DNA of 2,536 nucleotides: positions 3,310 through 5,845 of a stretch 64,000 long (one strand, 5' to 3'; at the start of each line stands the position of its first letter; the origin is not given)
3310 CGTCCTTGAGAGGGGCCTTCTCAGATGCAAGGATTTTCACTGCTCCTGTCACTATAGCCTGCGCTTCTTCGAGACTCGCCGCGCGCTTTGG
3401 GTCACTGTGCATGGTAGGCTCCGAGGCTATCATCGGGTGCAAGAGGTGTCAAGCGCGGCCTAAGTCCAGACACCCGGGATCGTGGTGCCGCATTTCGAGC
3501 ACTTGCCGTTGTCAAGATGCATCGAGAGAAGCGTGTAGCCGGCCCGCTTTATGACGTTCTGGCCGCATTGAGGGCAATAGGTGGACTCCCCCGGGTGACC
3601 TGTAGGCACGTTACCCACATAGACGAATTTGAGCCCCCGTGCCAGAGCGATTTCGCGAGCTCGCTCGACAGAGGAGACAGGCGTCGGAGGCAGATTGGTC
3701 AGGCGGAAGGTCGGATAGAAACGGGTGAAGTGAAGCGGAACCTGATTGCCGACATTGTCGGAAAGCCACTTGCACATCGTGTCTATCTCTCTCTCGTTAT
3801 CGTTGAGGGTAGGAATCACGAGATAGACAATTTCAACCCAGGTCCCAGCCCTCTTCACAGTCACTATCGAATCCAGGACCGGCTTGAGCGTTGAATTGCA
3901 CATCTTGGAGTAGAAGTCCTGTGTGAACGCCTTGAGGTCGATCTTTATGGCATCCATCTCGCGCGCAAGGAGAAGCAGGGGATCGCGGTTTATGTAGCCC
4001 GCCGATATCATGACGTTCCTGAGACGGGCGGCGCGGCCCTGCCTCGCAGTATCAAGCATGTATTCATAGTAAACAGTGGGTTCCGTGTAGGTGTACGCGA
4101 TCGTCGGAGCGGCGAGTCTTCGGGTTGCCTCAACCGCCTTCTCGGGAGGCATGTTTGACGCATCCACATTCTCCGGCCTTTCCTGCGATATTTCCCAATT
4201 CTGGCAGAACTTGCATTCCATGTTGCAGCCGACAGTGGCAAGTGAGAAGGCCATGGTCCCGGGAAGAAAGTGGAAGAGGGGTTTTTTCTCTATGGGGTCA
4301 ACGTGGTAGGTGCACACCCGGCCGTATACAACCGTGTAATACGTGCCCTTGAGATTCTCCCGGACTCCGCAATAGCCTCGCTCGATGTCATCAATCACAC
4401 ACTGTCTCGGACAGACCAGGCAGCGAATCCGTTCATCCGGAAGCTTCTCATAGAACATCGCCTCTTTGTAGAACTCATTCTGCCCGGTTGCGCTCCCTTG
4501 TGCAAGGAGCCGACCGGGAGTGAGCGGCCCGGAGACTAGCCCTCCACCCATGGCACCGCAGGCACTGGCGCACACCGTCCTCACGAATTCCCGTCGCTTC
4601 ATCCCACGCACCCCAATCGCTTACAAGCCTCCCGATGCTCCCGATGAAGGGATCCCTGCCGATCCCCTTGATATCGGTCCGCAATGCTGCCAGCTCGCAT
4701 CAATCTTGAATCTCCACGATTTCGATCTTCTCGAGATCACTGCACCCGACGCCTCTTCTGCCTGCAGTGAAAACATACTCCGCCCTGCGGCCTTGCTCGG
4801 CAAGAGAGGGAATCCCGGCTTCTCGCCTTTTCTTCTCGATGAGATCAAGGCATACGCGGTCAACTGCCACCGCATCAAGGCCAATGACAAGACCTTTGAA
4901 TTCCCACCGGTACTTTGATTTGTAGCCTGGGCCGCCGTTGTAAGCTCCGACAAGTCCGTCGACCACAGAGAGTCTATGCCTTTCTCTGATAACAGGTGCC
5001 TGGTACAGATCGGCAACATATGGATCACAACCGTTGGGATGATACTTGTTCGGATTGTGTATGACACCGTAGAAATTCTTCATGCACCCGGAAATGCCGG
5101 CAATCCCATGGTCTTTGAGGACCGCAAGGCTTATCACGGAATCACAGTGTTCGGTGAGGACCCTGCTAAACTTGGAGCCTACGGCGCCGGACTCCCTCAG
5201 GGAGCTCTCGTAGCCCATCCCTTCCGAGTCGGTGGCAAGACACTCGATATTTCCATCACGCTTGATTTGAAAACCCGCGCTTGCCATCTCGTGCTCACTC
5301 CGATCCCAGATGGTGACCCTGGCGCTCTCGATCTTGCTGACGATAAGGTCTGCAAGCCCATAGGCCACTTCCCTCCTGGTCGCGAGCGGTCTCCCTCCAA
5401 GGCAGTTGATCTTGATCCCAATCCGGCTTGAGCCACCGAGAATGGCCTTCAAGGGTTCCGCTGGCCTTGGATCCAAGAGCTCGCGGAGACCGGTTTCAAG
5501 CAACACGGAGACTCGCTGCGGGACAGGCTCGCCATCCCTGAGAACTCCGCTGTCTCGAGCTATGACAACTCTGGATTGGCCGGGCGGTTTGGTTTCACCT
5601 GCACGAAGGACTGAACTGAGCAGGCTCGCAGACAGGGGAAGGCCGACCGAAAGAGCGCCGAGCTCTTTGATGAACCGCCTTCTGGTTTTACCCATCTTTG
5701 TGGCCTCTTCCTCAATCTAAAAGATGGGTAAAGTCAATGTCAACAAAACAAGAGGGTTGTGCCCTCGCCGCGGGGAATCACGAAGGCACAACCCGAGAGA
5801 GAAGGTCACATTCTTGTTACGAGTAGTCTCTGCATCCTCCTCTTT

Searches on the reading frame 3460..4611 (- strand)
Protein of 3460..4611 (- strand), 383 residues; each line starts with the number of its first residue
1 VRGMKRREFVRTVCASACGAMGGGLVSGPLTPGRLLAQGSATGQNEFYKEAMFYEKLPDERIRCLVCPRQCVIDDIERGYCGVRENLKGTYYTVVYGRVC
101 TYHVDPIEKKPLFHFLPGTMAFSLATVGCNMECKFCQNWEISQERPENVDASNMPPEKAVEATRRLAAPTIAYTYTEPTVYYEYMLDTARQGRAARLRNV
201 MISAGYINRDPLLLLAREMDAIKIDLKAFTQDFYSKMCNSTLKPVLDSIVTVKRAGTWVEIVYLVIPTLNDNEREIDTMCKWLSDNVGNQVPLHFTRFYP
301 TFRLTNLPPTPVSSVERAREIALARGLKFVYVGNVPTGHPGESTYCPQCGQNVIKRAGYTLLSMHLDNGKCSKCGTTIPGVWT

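Call 3: search_protein_families(library=pfam, proteins=[window:3460-4611:-])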
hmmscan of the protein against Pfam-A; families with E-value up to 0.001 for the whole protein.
window:3460-4611:- (383 aa): 1 family
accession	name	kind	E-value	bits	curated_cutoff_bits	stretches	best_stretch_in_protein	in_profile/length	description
PF04055.27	Radical_SAM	-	9.1e-19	68.7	29.5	1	126-275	4-160/166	Radical SAM superfamily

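Call 4: search_protein_families(library=ncbifam, proteins=[window:3460-4611:-])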
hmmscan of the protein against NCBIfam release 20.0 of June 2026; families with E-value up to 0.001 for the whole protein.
window:3460-4611:- (383 aa): 14 families
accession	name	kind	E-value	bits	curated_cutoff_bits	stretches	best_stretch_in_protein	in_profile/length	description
TIGR04337.1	AmmeMemoSam_rS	hypoth_equivalog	7.4e-116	386.8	220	1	52-382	2-333/349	AmmeMemoRadiSam system radical SAM enzyme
TIGR04041.1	activase_YjjW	hypoth_equivalog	3.8e-12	46.2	250.2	1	177-299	118-239/276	YjjW family glycine radical enzyme activase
TIGR02495.1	NrdG2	equivalog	1.2e-11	44.3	131.15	1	117-287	14-184/193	anaerobic ribonucleoside-triphosphate reductase activating protein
TIGR02493.1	PFLA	equivalog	1.4e-11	44.2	231.75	1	122-283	18-183/235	pyruvate formate-lyase-activating protein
TIGR02494.1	PFLE_PFLC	subfamily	1.6e-09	37.5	174.35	1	177-290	133-246/293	glycyl-radical enzyme activating protein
NF048010.1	SfplDhtActHpsHDes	equivalog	4.6e-09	35.5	430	1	176-287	140-253/298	(2S)-3-sulfopropanediol dehydratase activating enzyme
TIGR04003.1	rSAM_BssD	equivalog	1.1e-06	28.1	496.45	1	175-286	135-247/314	[benzylsuccinate synthase]-activating enzyme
NF043069.1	T4HPD_activ_SAM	equivalog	2.1e-06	27.3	425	1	175-291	131-248/299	trans-4-hydroxy-L-proline dehydratase activase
TIGR04395.1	cutC_activ_rSAM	equivalog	1.2e-05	24.8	360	1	184-285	146-247/309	choline TMA-lyase-activating enzyme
TIGR02666.1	moaA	equivalog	1.3e-05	24.3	284.05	1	128-286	19-183/336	GTP 3',8-cyclase MoaA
NF008356.0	PRK11145.1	equivalog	7.5e-05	22.1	375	1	122-285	23-190/246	pyruvate formate lyase 1-activating protein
TIGR04038.1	tatD_link_rSAM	subfamily_domain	0.0001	22.1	129.7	1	126-250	15-147/192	TatD family nuclease-associated radical SAM protein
NF048008.1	SfplDhtActHpfHKleb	equivalog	0.00027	20.3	500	0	177-291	136-250/308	(2S)-3-sulfopropanediol dehydratase activating enzyme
NF033717.2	HPDL_rSAM_activ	equivalog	0.00039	19.8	420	0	171-286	134-251/311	4-hydroxyphenylacetate decarboxylase activase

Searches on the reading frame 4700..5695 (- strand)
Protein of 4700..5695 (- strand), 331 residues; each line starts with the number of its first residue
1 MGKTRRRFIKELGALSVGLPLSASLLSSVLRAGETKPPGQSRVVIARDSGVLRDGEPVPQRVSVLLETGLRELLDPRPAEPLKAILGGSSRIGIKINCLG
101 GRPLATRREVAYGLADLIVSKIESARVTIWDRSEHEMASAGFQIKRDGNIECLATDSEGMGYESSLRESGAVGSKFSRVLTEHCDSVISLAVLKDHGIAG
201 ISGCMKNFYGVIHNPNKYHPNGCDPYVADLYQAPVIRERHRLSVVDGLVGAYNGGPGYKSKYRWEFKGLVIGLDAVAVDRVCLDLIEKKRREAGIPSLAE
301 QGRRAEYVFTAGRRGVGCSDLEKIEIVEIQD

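Call 3: search_protein_families(library=pfam, proteins=[window:4700-5695:-])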
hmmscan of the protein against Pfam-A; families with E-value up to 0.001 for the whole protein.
window:4700-5695:- (331 aa): 1 family
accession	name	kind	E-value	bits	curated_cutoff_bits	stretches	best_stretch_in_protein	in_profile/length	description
PF04015.17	DUF362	-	1.1e-18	68.5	24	1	92-284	1-200/200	Domain of unknown function (DUF362)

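Call 4: search_protein_families(library=ncbifam, proteins=[window:4700-5695:-])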
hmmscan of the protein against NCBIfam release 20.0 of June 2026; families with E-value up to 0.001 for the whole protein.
window:4700-5695:- (331 aa): 0 families
